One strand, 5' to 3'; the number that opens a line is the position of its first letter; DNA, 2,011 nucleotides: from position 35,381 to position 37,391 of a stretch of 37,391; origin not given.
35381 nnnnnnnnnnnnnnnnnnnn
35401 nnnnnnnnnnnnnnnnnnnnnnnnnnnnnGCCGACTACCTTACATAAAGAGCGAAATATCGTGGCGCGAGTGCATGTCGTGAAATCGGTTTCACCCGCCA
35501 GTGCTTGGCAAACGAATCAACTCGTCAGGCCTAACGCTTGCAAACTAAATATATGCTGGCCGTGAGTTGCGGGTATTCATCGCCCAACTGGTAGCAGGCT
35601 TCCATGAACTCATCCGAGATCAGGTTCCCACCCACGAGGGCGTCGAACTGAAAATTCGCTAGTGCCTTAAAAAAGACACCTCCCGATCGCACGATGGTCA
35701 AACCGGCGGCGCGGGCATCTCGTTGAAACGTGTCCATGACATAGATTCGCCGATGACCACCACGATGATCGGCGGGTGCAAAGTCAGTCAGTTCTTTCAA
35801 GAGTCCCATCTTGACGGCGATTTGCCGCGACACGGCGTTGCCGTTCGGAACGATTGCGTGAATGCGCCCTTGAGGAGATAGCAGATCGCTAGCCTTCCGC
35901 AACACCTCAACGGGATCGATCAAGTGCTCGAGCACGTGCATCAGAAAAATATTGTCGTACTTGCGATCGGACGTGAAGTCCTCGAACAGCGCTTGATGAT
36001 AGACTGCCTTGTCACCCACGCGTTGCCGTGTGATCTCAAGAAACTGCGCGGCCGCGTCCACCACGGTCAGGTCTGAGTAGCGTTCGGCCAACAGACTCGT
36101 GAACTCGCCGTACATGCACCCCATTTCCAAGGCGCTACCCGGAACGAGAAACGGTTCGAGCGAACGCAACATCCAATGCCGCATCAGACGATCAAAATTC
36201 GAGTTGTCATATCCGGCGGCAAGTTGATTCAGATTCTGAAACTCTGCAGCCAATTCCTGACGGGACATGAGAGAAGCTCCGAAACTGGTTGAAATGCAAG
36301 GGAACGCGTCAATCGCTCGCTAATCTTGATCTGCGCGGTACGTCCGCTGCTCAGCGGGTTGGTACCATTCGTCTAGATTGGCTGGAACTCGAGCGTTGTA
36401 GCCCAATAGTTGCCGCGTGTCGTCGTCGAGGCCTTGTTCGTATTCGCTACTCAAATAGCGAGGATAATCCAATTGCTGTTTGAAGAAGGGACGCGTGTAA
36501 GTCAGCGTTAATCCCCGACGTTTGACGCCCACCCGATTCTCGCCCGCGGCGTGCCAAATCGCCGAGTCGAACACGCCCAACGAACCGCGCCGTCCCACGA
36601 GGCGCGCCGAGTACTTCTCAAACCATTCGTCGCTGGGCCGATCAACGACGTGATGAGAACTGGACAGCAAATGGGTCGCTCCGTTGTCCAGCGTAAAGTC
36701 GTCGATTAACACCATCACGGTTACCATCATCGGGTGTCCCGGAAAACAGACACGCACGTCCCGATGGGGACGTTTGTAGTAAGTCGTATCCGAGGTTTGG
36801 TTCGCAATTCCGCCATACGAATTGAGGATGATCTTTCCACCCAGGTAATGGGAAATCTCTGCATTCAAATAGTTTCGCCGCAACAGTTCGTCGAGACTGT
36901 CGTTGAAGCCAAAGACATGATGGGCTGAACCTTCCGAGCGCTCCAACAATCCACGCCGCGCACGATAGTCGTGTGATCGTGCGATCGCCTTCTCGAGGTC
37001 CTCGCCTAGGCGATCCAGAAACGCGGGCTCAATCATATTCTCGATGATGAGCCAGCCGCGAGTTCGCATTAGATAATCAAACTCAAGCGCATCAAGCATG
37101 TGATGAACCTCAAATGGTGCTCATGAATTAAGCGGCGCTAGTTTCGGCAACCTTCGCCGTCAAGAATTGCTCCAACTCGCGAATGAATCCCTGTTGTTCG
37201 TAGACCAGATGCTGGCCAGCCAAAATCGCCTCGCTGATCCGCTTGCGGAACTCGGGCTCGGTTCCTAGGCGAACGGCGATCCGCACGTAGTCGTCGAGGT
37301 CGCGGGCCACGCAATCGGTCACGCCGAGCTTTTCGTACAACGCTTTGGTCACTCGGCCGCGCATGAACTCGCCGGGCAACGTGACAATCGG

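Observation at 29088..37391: Candidate undescribed glycosylation system: six sugar-tailoring genes bracketed by two paralogous TPR/GT41 transferases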

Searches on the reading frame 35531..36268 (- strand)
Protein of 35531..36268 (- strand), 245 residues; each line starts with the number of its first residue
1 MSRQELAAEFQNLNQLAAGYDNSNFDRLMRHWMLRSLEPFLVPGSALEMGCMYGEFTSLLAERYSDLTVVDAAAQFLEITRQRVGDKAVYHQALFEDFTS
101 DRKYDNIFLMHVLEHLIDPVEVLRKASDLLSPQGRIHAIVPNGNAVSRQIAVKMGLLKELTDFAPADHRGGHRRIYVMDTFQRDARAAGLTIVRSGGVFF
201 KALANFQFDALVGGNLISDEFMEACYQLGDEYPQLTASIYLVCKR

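Call 5: search_protein_families(library=pfam, proteins=[window:35531-36268:-], max_evalue=0.01)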
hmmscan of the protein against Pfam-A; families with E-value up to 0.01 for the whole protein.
window:35531-36268:- (245 aa): 7 families
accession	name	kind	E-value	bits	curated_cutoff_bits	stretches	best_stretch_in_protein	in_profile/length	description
PF13489.12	Methyltransf_23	-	2.1e-18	67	27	1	26-193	6-162/164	Methyltransferase domain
PF08242.18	Methyltransf_12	-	5.9e-14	53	30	1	47-136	1-98/98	Methyltransferase domain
PF08241.18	Methyltransf_11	-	3.5e-13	50.4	21.2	1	47-136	1-93/95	Methyltransferase domain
PF13649.12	Methyltransf_25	-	9.4e-11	42.7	27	1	47-134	2-97/97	Methyltransferase domain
PF05401.17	NodS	-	4e-10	40.3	24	1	22-123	23-129/201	Nodulation protein S (NodS)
PF13847.12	Methyltransf_31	-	2.1e-06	27.9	27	1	46-142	7-113/145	Methyltransferase domain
PF05891.18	Methyltransf_PK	-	0.00038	20.5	27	1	45-136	58-157/218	AdoMet dependent proline di-methyltransferase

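Call 7: search_protein_families(library=ncbifam, proteins=[window:35531-36268:-], max_evalue=0.01)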
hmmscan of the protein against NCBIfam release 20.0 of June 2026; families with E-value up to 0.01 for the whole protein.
window:35531-36268:- (245 aa): 12 families
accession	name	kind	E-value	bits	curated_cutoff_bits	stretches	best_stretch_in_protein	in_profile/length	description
NF041650.1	nod_mtase_NodS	equivalog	2.4e-10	40.5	300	1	21-135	17-136/190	nodulation methyltransferase NodS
TIGR01983.1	UbiG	equivalog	1.8e-09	37.3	102.95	1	45-154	52-167/228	bifunctional 2-polyprenyl-6-hydroxyphenol methylase/3-demethylubiquinol 3-O-methyltransferase UbiG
TIGR02072.1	BioC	equivalog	1.8e-07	31.2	184.95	1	17-136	6-130/244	malonyl-ACP O-methyltransferase BioC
TIGR04345.1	ovoA_Cterm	equivalog_domain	6.4e-07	29.1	170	0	22-80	22-79/242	putative 4-mercaptohistidine N1-methyltransferase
NF002463.0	PRK01683.1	equivalog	1.7e-06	27.9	297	1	45-142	34-132/258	trans-aconitate 2-methyltransferase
NF043040.1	corrin_prot_MT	hypoth_equivalog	2.6e-05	23.7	180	1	46-136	45-145/216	corrinoid protein-associated methyltransferase CpaM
NF038261.1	rhodoquin_RquA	equivalog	7.1e-05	22.7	175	1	24-136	35-151/218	rhodoquinone biosynthesis methyltransferase RquA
TIGR02021.1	BchM-ChlM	equivalog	0.00023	20.6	158.9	1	29-116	40-131/218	magnesium protoporphyrin IX methyltransferase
NF011650.0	PRK15068.1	equivalog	0.00035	19.5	209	1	70-136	151-223/324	tRNA 5-methoxyuridine(34)/uridine 5-oxyacetic acid(34) synthase CmoB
NF008264.0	PRK11036.1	equivalog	0.00051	19.6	366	1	46-147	48-156/261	tRNA uridine 5-oxyacetic acid(34) methyltransferase CmoM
TIGR00452.1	TIGR00452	equivalog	0.00085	18.2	275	1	73-135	153-216/316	tRNA 5-methoxyuridine(34)/uridine 5-oxyacetic acid(34) synthase CmoB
NF041255.1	mycofact_MftM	equivalog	0.0013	18.1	200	1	41-118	138-219/289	mycofactocin oligosaccharide methyltransferase MftM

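Call 63: search_solved_structures(query=window:35531-36268:-, max_evalue=0.001)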
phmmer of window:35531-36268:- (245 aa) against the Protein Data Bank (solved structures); distinct sequences matched with E-value up to 0.001: 7.
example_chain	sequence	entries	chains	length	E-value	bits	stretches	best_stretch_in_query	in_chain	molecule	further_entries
2p7h_A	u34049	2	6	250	1.9e-62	213.9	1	23-244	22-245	Hypothetical protein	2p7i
3mgg_A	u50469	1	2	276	2.1e-07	33.9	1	42-139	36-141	Methyltransferase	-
4kdr_A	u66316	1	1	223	8.2e-05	25.4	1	45-150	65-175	3-demethylubiquinone-9 3-methyltransferase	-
5dpm_A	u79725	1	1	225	8.4e-05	25.3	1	45-150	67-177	Ubiquinone biosynthesis O-methyltransferase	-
3cc8_A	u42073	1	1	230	9.1e-05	25.2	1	46-191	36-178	Putative methyltransferase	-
4kdc_A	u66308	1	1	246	0.00025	23.8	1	45-152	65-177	3-demethylubiquinone-9 3-methyltransferase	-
8rdl_A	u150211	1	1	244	0.00093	21.9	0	44-139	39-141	ToxA protein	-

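Call 65: search_solved_structures(query=window:35531-36268:-, max_evalue=1e-30, show_alignments=1)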
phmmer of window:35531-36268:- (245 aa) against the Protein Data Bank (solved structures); distinct sequences matched with E-value up to 1e-30: 1.
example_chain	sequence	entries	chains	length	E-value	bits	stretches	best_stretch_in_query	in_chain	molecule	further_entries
2p7h_A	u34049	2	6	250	1.9e-62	213.9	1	23-244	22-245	Hypothetical protein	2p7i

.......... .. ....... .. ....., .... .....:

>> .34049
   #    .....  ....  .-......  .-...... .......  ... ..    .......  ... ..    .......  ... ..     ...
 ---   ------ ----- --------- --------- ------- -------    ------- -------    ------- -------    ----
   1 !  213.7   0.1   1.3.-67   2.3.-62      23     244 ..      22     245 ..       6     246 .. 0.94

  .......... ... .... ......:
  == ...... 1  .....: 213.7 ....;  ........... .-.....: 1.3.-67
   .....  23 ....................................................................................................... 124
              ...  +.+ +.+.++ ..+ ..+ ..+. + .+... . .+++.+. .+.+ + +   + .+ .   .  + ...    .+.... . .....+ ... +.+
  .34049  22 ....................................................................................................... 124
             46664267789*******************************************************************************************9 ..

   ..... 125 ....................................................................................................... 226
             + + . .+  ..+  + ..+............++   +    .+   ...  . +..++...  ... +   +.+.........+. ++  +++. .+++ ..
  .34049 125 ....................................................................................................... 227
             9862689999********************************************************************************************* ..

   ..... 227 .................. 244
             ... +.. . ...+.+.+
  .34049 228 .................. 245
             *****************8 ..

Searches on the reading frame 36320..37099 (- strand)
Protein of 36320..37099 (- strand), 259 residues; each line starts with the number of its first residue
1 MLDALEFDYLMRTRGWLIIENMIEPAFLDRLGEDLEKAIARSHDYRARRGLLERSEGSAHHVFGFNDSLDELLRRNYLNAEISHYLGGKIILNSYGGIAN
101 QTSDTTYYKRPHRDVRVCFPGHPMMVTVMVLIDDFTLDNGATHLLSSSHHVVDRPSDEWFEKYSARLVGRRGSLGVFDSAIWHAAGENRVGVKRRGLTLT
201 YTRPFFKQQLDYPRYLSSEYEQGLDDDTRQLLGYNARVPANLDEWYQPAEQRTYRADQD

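Call 5: search_protein_families(library=pfam, proteins=[window:36320-37099:-], max_evalue=0.01)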
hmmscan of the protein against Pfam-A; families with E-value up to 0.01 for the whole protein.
window:36320-37099:- (259 aa): 1 family
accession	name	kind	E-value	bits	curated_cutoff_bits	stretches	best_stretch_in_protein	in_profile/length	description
PF05721.19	PhyH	-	7.4e-13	49.7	22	1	12-195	2-212/213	Phytanoyl-CoA dioxygenase (PhyH)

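Call 7: search_protein_families(library=ncbifam, proteins=[window:36320-37099:-], max_evalue=0.01)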
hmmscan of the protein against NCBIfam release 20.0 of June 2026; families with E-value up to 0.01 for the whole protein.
window:36320-37099:- (259 aa): 0 families

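Call 8: find_encoding_contigs(protein=window:36320-37099:-, flank=10000, max_places=6)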
Protein window:36320-37099:- (259 aa): no gene with exactly this product is on record in the collection.

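Call 62: search_solved_structures(query=window:36320-37099:-, max_evalue=0.01, show_alignments=1)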
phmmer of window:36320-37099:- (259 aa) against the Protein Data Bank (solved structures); distinct sequences matched with E-value up to 0.01: 9.
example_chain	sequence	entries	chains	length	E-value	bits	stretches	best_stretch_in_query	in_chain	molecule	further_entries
7vbq_A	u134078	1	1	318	7.3e-08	35.4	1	112-202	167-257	Fe(II)/(alpha)ketoglutarate-dependent dioxygenase TlxJ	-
8zyb_E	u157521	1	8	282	7e-05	25.6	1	14-206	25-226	DhiD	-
7fcb_C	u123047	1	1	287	0.00011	24.9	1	125-236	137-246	2-oxoglutarate/Fe(II)-dependent dioxygenase SptF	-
7eyw_C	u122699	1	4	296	0.00012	24.8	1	125-236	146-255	2-oxoglutarate/Fe(II)-dependent dioxygenase SptF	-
7eyu_B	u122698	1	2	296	0.00012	24.8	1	125-236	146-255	2-oxoglutarate/Fe(II)-dependent dioxygenase SptF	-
7eyr_C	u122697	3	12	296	0.00012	24.8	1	125-236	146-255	2-oxoglutarate/Fe(II)-dependent dioxygenase SptF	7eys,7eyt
7vbq_B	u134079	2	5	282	0.0006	22.5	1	122-251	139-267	Fe(II)/(alpha)ketoglutarate-dependent dioxygenase TlxI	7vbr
9wyh_A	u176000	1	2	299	0.0055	19.4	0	121-195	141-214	Oxidoreductase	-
7wpy_A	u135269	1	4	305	0.0067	19.1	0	71-201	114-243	Dioxygenase andA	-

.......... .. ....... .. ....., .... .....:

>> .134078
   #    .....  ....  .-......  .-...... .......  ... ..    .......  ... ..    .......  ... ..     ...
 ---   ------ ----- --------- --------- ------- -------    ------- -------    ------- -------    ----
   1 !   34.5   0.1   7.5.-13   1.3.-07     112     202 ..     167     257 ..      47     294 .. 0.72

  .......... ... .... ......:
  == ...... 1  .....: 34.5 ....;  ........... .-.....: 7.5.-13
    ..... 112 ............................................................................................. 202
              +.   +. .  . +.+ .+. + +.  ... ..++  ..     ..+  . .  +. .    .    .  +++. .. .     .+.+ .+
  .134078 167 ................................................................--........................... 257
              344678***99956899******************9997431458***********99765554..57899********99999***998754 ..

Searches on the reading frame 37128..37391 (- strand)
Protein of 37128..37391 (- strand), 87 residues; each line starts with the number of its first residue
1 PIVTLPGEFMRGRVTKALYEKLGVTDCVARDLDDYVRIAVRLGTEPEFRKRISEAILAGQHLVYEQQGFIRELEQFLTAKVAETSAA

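Call 5: search_protein_families(library=pfam, proteins=[window:37128-37391:-], max_evalue=0.01)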
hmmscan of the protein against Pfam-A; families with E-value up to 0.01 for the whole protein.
window:37128-37391:- (87 aa): 1 family
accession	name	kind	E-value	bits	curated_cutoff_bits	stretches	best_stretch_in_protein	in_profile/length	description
PF13844.12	Glyco_transf_41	-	2.6e-09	36.3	25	1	1-57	469-525/543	Glycosyl transferase family 41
